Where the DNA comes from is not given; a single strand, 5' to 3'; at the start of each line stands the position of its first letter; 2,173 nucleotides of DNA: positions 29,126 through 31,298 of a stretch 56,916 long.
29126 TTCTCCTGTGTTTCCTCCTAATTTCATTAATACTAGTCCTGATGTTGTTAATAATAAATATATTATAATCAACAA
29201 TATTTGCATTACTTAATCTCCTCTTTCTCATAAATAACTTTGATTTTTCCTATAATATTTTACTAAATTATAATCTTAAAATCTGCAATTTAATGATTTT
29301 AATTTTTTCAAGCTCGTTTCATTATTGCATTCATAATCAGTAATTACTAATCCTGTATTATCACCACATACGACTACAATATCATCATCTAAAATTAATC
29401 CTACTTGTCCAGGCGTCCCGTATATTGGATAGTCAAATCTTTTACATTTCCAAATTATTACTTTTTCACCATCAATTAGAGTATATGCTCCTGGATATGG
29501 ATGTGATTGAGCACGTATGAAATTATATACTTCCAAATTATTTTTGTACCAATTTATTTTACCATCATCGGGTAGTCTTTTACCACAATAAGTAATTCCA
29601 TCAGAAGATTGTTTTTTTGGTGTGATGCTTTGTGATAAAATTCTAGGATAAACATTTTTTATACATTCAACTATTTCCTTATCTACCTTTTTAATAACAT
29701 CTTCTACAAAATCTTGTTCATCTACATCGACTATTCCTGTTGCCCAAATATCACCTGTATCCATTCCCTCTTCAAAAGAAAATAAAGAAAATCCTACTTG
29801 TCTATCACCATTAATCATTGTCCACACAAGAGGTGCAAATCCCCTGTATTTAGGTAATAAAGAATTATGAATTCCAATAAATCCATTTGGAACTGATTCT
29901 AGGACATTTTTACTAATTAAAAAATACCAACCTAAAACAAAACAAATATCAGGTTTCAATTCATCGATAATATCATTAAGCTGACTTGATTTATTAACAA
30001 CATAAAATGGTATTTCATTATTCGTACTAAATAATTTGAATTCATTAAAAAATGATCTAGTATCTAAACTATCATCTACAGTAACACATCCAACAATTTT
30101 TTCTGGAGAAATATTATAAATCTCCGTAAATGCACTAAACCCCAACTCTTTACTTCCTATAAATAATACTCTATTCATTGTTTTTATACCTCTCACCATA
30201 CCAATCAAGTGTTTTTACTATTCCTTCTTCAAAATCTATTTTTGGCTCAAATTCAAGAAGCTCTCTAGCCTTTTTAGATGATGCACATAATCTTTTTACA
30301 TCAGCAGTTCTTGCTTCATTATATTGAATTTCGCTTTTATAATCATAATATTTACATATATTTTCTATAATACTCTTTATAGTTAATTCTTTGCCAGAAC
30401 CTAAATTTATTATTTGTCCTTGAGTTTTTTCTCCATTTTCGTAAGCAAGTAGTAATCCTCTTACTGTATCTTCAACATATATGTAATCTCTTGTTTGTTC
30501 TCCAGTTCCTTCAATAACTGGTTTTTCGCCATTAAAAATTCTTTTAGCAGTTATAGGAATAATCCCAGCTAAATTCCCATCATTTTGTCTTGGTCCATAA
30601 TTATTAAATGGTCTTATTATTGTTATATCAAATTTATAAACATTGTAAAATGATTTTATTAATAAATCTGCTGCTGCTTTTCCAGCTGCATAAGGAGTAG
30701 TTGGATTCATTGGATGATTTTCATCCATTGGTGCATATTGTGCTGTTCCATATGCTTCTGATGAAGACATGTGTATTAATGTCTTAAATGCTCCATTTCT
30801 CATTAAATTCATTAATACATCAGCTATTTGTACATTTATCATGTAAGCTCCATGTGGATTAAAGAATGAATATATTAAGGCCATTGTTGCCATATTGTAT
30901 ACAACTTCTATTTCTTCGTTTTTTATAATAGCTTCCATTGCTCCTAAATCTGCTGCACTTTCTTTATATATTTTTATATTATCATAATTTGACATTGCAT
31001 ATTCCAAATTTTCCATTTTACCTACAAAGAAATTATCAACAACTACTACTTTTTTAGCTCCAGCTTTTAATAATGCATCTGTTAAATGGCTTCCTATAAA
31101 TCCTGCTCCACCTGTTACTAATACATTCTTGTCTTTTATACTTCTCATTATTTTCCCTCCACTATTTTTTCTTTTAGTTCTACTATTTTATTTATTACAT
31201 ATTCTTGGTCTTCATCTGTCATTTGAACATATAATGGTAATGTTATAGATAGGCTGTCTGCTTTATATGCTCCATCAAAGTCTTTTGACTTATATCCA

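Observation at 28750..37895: Arn/Gtr-like lipid-carrier amino-sugar decoration cassette in a monoderm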

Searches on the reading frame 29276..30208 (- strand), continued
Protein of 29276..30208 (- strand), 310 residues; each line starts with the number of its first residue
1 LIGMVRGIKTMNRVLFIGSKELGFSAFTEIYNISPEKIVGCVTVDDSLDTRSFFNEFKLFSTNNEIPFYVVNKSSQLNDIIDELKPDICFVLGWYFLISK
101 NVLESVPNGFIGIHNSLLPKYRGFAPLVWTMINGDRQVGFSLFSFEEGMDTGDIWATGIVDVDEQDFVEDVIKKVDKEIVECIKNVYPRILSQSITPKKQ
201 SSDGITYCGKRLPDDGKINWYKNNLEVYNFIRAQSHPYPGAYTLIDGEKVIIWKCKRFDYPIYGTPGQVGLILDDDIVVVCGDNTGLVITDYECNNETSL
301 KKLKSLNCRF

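Call 67: search_protein_families(library=pfam, proteins=[L029:871-2313:+, L029:2343-3170:+, L029:3011-4237:+, L029:4086-5204:+, L029:5164-5559:+, L029:5543-5887:+, L029:5915-7048:+, L029:7982-9943:+, L015:14860-16170:+], max_evalue=0.001)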
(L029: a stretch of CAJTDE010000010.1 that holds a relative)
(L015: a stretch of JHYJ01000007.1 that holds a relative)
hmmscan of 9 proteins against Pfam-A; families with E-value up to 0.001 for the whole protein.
L029:871-2313:+ (480 aa): 2 families
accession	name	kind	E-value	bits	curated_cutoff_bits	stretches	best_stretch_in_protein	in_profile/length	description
PF01943.22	Polysacc_synt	-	8e-13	48.9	28.2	1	10-273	2-263/274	Polysaccharide biosynthesis protein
PF01554.23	MatE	-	4.4e-08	33.4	24.9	1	224-379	2-161/161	MatE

L029:2343-3170:+ (275 aa): 0 families

L029:3011-4237:+ (408 aa): 0 families

L029:4086-5204:+ (372 aa): 8 families
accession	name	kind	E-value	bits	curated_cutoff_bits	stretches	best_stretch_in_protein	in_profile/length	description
PF01370.27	Epimerase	-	6.5e-56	189.9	20.9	1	55-295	1-240/240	NAD dependent epimerase/dehydratase family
PF16363.11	GDP_Man_Dehyd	-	1.5e-49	169.7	27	1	56-358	1-331/332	GDP-mannose 4,6 dehydratase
PF01073.25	3Beta_HSD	-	1.1e-22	80.9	22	1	57-281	2-228/280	3-beta hydroxysteroid dehydrogenase/isomerase family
PF04321.23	RmlD_sub_bind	-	2.3e-16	60.1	27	1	54-322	2-240/287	RmlD substrate binding domain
PF02719.21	Polysacc_synt_2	-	2.7e-14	53.5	20.2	1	55-173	1-128/293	Polysaccharide biosynthesis protein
PF07993.18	NAD_binding_4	-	4.9e-12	46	20.1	1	123-245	90-220/258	Male sterility protein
PF13460.12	NAD_binding_10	-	1.9e-06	28.3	27.2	1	59-193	1-118/184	NAD(P)H-binding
PF00106.31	adh_short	-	9.8e-06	25.6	26.6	1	53-134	1-87/195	short chain dehydrogenase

L029:5164-5559:+ (131 aa): 1 family
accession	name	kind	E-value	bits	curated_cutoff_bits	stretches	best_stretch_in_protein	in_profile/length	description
PF00892.27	EamA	-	0.00014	22.6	28.2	1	57-127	64-133/135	EamA-like transporter family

L029:5543-5887:+ (114 aa): 1 family
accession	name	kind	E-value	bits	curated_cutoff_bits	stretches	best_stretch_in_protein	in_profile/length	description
PF00892.27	EamA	-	3.3e-09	37.6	28.2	1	8-113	39-134/135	EamA-like transporter family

L029:5915-7048:+ (377 aa): 5 families
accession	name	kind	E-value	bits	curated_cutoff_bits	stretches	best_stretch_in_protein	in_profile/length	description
PF01041.23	DegT_DnrJ_EryC1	-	1.4e-88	298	19.8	1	26-370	5-357/360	DegT/DnrJ/EryC1/StrS aminotransferase family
PF00155.27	Aminotran_1_2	-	4.7e-11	42.9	19.7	1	26-169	20-188/361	Aminotransferase class I and II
PF01053.26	Cys_Met_Meta_PP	-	2.7e-09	36.5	27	1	48-190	55-195/381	Cys/Met metabolism PLP-dependent enzyme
PF00266.25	Aminotran_5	-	4e-08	33.1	21.5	1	66-180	67-189/371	Aminotransferase class-V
PF01212.27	Beta_elim_lyase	-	8.3e-07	29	27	1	48-291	35-246/288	Beta-eliminating lyase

L029:7982-9943:+ (653 aa): 1 family
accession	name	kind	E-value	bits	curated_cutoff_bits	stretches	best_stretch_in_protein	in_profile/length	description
PF14264.12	Glucos_trans_II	-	8.3e-19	68.3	30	1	25-350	1-317/317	Glucosyl transferase GtrII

L015:14860-16170:+ (436 aa): 3 families
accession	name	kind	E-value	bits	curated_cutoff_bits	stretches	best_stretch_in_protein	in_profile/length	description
PF03721.20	UDPG_MGDP_dh_N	-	6e-36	124.2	27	1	13-185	2-181/187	UDP-glucose/GDP-mannose dehydrogenase family, NAD binding domain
PF00984.24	UDPG_MGDP_dh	-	4.1e-25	88.2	25.4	1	207-295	2-93/94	UDP-glucose/GDP-mannose dehydrogenase family, central domain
PF03720.21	UDPG_MGDP_dh_C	-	1.9e-22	80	30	1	322-422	1-102/103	UDP-glucose/GDP-mannose dehydrogenase family, UDP binding domain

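Call 75: search_protein_families(library=ncbifam, proteins=[L028:6068-6805:+, L028:4208-5143:+, L032:11924-12643:+], max_evalue=0.001)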
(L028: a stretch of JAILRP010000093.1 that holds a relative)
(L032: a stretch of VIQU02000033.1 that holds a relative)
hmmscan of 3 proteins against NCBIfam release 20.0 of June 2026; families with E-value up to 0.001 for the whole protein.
L028:6068-6805:+ (245 aa): 0 families

L028:4208-5143:+ (311 aa): 45 families (the best 25 are shown)
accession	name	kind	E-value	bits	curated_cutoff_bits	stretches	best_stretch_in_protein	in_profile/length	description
TIGR04317.1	W_rSAM_matur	equivalog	1.2e-29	103.6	380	1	8-166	4-157/349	tungsten cofactor oxidoreductase radical SAM maturase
TIGR04311.1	rSAM_Geo_metal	subfamily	1.3e-19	70.5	400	1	6-144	1-141/423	radical SAM/SPASM family putative metalloenzyme maturase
TIGR04321.1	spiroSPASM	subfamily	1.5e-17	63.5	250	1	6-286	229-505/510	spiro-SPASM protein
TIGR04055.1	rSAM_NirJ2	equivalog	1.2e-16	61.2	500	1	13-127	5-117/326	putative heme d1 biosynthesis radical SAM protein NirJ2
NF001199.0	PRK00164.2-1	equivalog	1.7e-15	57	231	1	10-138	14-141/308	GTP 3',8-cyclase MoaA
TIGR04545.1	rSAM_ahbD_hemeb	equivalog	4.2e-14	52.7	500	1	10-143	2-135/339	heme b synthase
TIGR02668.1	moaA_archaeal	equivalog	1.1e-13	50.9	325.25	1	10-125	12-126/303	GTP 3',8-cyclase MoaA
TIGR03962.1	mycofact_rSAM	equivalog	1.5e-12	47.4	265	1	4-142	8-144/339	mycofactocin radical SAM maturase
TIGR04133.1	rSAM_w_lipo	hypoth_equivalog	3.7e-12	45.9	425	1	9-119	25-137/350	TIGR04133 family radical SAM/SPASM protein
TIGR02666.1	moaA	equivalog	3.8e-12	45.8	284.05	1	10-125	12-132/336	GTP 3',8-cyclase MoaA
TIGR04054.1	rSAM_NirJ1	equivalog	2.1e-11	43.1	650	1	12-140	40-167/387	putative heme d1 biosynthesis radical SAM protein NirJ1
TIGR04546.1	rSAM_ahbC_deAc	equivalog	3.8e-11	42.4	650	1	12-141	43-171/390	12,18-didecarboxysiroheme deacetylase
TIGR04053.2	TIGR04053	equivalog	2.5e-10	40.1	395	1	7-144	7-147/366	TIGR04053 family radical SAM/SPASM domain-containing protein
TIGR04051.1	rSAM_NirJ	equivalog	2.8e-10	39.7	515.45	1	13-144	7-137/354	heme d1 biosynthesis radical SAM protein NirJ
NF050035.1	rSAM_WgK_link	exception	1.2e-09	37.7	650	1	5-142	6-143/367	radical SAM/SPASM peptide maturase WgkB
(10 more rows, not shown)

L032:11924-12643:+ (239 aa): 0 families

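Call 82: search_solved_structures(query=L028:6068-6805:+, max_evalue=5)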
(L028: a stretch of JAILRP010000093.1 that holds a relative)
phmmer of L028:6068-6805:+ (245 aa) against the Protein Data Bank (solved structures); distinct sequences matched with E-value up to 5: 1.
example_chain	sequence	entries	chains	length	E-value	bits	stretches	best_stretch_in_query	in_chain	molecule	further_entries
2zg6_A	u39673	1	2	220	1.1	11.9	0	2-42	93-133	Putative uncharacterized protein ST2620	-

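Call 92: predict_structure(alignment_id=A3)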
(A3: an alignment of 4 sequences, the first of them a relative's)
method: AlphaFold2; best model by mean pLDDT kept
length: 245 residues; sequences in the alignment: 4
mean_pLDDT: 72.8   pTM: 0.74
mean pLDDT of the five models: 72.8, 68.2, 66.3, 64.2, 62.2
residues with pLDDT >= 90: 15; 70-90: 138; 50-70: 76; < 50: 16
segments of 3 or more residues with pLDDT < 50: 235-245
pLDDT, mean of each block of 10 residues (from residue 1): 70 83 75 69 73 87 82 63 90 88 79 89 89 84 75 76 65 54 71 72 69 59 55 46 39
secondary structure, 60 per line:
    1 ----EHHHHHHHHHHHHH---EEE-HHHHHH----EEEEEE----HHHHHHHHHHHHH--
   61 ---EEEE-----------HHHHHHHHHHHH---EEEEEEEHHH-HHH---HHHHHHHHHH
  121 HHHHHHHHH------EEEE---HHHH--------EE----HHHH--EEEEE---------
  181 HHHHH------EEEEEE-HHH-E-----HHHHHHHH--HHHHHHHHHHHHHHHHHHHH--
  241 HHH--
elements in order: H6-18 E22-24 H26-31 E36-41 H46-58 E64-67 H79-90 E94-100 H111-129 E136-139 H143-146 H161-164 E167-171 H181-185 E192-197 H209-216 H219-238

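Call 94: fold_search(model_id=the predicted structure, library=pdb)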
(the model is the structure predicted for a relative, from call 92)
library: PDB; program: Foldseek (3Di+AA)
matches with E <= 10: 1403; with E <= 0.001: 9
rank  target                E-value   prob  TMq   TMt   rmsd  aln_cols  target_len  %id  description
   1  2vyo                  2.3e-05  1.00  0.45  0.52   5.9       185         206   15  Chitin deacetylase family member from Encephalitozoon cuniculi (released 2008-08-12)
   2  2c1g                  1.3e-04  1.00  0.44  0.30   8.7       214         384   16  Structure of Streptococcus pneumoniae peptidoglycan deacetylase (SpPgdA) (released 2005-09-15)
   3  6h8l_B                1.5e-04  1.00  0.43  0.50  15.3       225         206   14  Structure of peptidoglycan deacetylase PdaC from Bacillus subtilis (released 2019-11-13)
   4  6h8n_B                2.5e-04  1.00  0.40  0.46  15.1       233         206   15  Structure of peptidoglycan deacetylase PdaC from Bacillus subtilis - mutant D285S (released 2019-11-13)
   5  6h8n_A                2.6e-04  1.00  0.44  0.51  14.3       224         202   12  Structure of peptidoglycan deacetylase PdaC from Bacillus subtilis - mutant D285S (released 2019-11-13)
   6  4wcj                  4.3e-04  1.00  0.43  0.45   4.4       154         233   15  Structure of IcaB from Ammonifex degensii (released 2014-11-12)
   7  8t0j                  4.9e-04  1.00  0.40  0.37  12.1       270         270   13  Salmonella Typhimurium ArnD (released 2023-10-18)
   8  2j13                  6.7e-04  1.00  0.43  0.49  11.0       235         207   15  Structure of a family 4 carbohydrate esterase from Bacillus anthracis (released 2006-10-03)
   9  6h8l_A                9.8e-04  1.00  0.40  0.47  14.9       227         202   13  Structure of peptidoglycan deacetylase PdaC from Bacillus subtilis (released 2019-11-13)
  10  6dq3_A                1.0e-03  1.00  0.43  0.46   5.6       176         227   17  Streptococcus pyogenes deacetylase PplD in complex with acetate (released 2019-05-01)
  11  8qye_MOLB             1.3e-03  0.97  0.35  0.38  12.3       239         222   11  Catalytic core of endo-alpha-N-acetylgalactosaminidase from Bifidobacterium longum (EngBF) concieved by deep networ (released 2024-03-06)
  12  6dq3_B                2.2e-03  1.00  0.43  0.47   5.6       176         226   17  Streptococcus pyogenes deacetylase PplD in complex with acetate (released 2019-05-01)
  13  5jmu                  3.9e-03  0.99  0.44  0.48   8.7       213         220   12  The crystal structure of the catalytic domain of peptidoglycan N-acetylglucosamine deacetylase from Eubacterium rectale  (released 2016-06-29)
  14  7ji4                  6.1e-03  0.72  0.22  0.37  11.2       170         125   14  Universal stress protein (USP) domain of KdpD histidine kinase in complex with second messenger c-di-AMP (released 2021-05-26)
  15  7vi8_B                8.8e-03  0.99  0.41  0.40   6.0       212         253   12  Crystal structure of ChbG (released 2022-09-07)
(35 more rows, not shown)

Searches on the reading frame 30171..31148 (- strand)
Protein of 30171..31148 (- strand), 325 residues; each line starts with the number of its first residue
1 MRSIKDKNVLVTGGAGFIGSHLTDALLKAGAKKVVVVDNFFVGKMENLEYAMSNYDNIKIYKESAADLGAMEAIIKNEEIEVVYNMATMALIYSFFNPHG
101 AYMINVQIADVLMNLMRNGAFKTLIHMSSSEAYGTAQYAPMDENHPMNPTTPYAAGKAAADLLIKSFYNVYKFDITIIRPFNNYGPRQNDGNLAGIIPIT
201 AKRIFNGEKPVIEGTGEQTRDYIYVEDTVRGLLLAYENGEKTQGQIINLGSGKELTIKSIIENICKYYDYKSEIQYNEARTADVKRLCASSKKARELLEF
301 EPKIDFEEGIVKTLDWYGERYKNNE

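Call 4: search_protein_families(library=pfam, proteins=[window:30171-31148:-], max_evalue=0.01)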
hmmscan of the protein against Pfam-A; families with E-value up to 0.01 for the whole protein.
window:30171-31148:- (325 aa): 11 families
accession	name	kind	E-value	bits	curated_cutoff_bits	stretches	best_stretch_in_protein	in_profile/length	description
PF16363.11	GDP_Man_Dehyd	-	9.3e-58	196.7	27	1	10-312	1-331/332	GDP-mannose 4,6 dehydratase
PF01370.27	Epimerase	-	2.2e-50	171.8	20.9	1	9-250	1-240/240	NAD dependent epimerase/dehydratase family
PF01073.25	3Beta_HSD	-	1.4e-13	51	22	1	10-237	1-230/280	3-beta hydroxysteroid dehydrogenase/isomerase family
PF02719.21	Polysacc_synt_2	-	6.5e-11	42.4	20.2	1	9-274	1-253/293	Polysaccharide biosynthesis protein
PF07993.18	NAD_binding_4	-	2e-07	30.9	20.1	1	78-180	87-204/258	Male sterility protein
PF04321.23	RmlD_sub_bind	-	1.1e-06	28.4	27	1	8-179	2-147/287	RmlD substrate binding domain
PF13460.12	NAD_binding_10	-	1.2e-05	25.7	27.2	1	13-181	1-144/184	NAD(P)H-binding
PF08659.16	KR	-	0.0012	19.2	22.6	1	9-38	3-32/180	KR domain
PF00106.31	adh_short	-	0.0014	18.6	26.6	0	7-167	1-163/195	short chain dehydrogenase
PF05368.20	NmrA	-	0.0017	18.4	27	0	6-76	2-68/298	NmrA-like family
PF00899.27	ThiF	-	0.0084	15.7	28.1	0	3-39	17-52/238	ThiF family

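Call 5: search_protein_families(library=ncbifam, proteins=[window:30171-31148:-], max_evalue=0.001)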
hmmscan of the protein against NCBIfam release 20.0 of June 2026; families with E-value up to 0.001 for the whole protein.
window:30171-31148:- (325 aa): 36 families (the best 25 are shown)
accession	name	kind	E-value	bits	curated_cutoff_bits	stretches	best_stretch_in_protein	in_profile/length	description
TIGR04180.1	EDH_00030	hypoth_equivalog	9.8e-63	212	475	1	9-304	1-296/297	NAD-dependent 4,6-dehydratase LegB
TIGR01181.1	dTDP_gluc_dehyt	equivalog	9.7e-58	195.7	365.1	1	9-319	2-313/321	dTDP-glucose 4,6-dehydratase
TIGR01179.1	galE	equivalog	2e-47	161.6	262.3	1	8-319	1-327/332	UDP-glucose 4-epimerase GalE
NF007490.0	PRK10084.1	subfamily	6.1e-30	104.4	649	1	8-318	2-335/361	dTDP-glucose 4,6-dehydratase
TIGR02197.1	heptose_epim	equivalog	7.6e-30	104.2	274.6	1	9-318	1-314/316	ADP-glyceromanno-heptose 6-epimerase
NF007582.0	PRK10217.1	equivalog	6.4e-29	101.1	698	1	7-317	2-331/355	dTDP-glucose 4,6-dehydratase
NF011728.1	PRK15181.1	equivalog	2e-27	96.1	760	1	6-320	15-340/348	Vi polysaccharide biosynthesis UDP-N-acetylglucosaminuronic acid C-4 epimerase TviC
NF007956.0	PRK10675.1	subfamily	1.3e-25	90.3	394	1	8-317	2-329/338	UDP-glucose 4-epimerase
TIGR02622.1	CDP_4_6_dhtase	equivalog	2.9e-23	82.6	278.45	1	5-324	3-337/352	CDP-glucose 4,6-dehydratase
NF047922.1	GDPFucSynFcl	equivalog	4.3e-21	75.7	500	1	103-320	79-304/308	GDP-L-fucose synthase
NF008360.0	PRK11150.1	equivalog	2.8e-20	72.8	452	1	9-276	2-261/310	ADP-glyceromanno-heptose 6-epimerase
NF005998.1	PRK08125.1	equivalog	2e-17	62.8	777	1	5-317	314-649/649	bifunctional UDP-4-amino-4-deoxy-L-arabinose formyltransferase/UDP-glucuronic acid oxidase ArnA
TIGR01472.1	gmd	equivalog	4e-16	59.2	415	1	8-285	2-306/342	GDP-mannose 4,6-dehydratase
NF043036.1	ErythonDh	equivalog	2.5e-15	56.5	325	1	8-167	2-163/321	D-erythronate dehydrogenase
NF008872.0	PRK11908.1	equivalog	6.8e-15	54.9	294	1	7-321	2-339/349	bifunctional UDP-4-keto-pentose/UDP-xylose synthase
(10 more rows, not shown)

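Call 12: search_solved_structures(query=window:30171-31148:-, max_evalue=1e-10)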
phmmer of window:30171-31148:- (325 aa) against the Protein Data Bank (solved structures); distinct sequences matched with E-value up to 1e-10: 113 (the best 60 are shown).
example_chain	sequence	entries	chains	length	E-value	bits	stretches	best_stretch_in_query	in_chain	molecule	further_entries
6dnt_A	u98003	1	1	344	7.8e-54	185.9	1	4-318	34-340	NAD-dependent epimerase/dehydratase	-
4zrm_A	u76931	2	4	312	9.5e-47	162.7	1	7-318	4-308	UDP-glucose 4-epimerase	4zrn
7ys8_A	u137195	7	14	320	2.2e-45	158.2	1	9-321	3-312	UDP-glucose 4-epimerase | UDP-glucose 4-epimerase along with EC 5.1.3.2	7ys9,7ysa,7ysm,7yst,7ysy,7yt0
6pmh_A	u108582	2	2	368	1.9e-39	138.7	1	3-321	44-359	UDP-glucose 4-epimerase related protein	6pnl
6bi4_A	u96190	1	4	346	2.7e-38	134.9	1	7-319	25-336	dTDP-glucose 4,6-dehydratase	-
6bwl_A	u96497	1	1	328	4.5e-38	134.2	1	8-317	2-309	Pal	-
4lk3_A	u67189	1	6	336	1.8e-36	128.9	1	7-319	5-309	UDP-glucuronic acid decarboxylase 1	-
2b69_A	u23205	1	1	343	8e-36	126.8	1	7-319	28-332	UDP-glucuronate decarboxylase 1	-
4gll_A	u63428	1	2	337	8.2e-36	126.8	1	7-319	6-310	UDP-glucuronic acid decarboxylase 1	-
8rdg_A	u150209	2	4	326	9.3e-36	126.6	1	8-314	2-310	SDR family NAD(P)-dependent oxidoreductase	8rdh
4m55_A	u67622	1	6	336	1.3e-35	126.2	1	7-319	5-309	UDP-glucuronic acid decarboxylase 1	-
8rdi_A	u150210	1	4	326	3.2e-35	124.8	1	8-314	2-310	SDR family NAD(P)-dependent oxidoreductase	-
2hun_A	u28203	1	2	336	5.9e-34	120.7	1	8-318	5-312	336aa long hypothetical dTDP-glucose 4,6-dehydratase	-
1r66_A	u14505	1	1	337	1.1e-33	119.7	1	9-320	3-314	TDP-glucose-4,6-dehydratase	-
6wjb_A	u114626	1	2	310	1.5e-33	119.3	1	7-310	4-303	NAD-dependent epimerase/dehydratase family protein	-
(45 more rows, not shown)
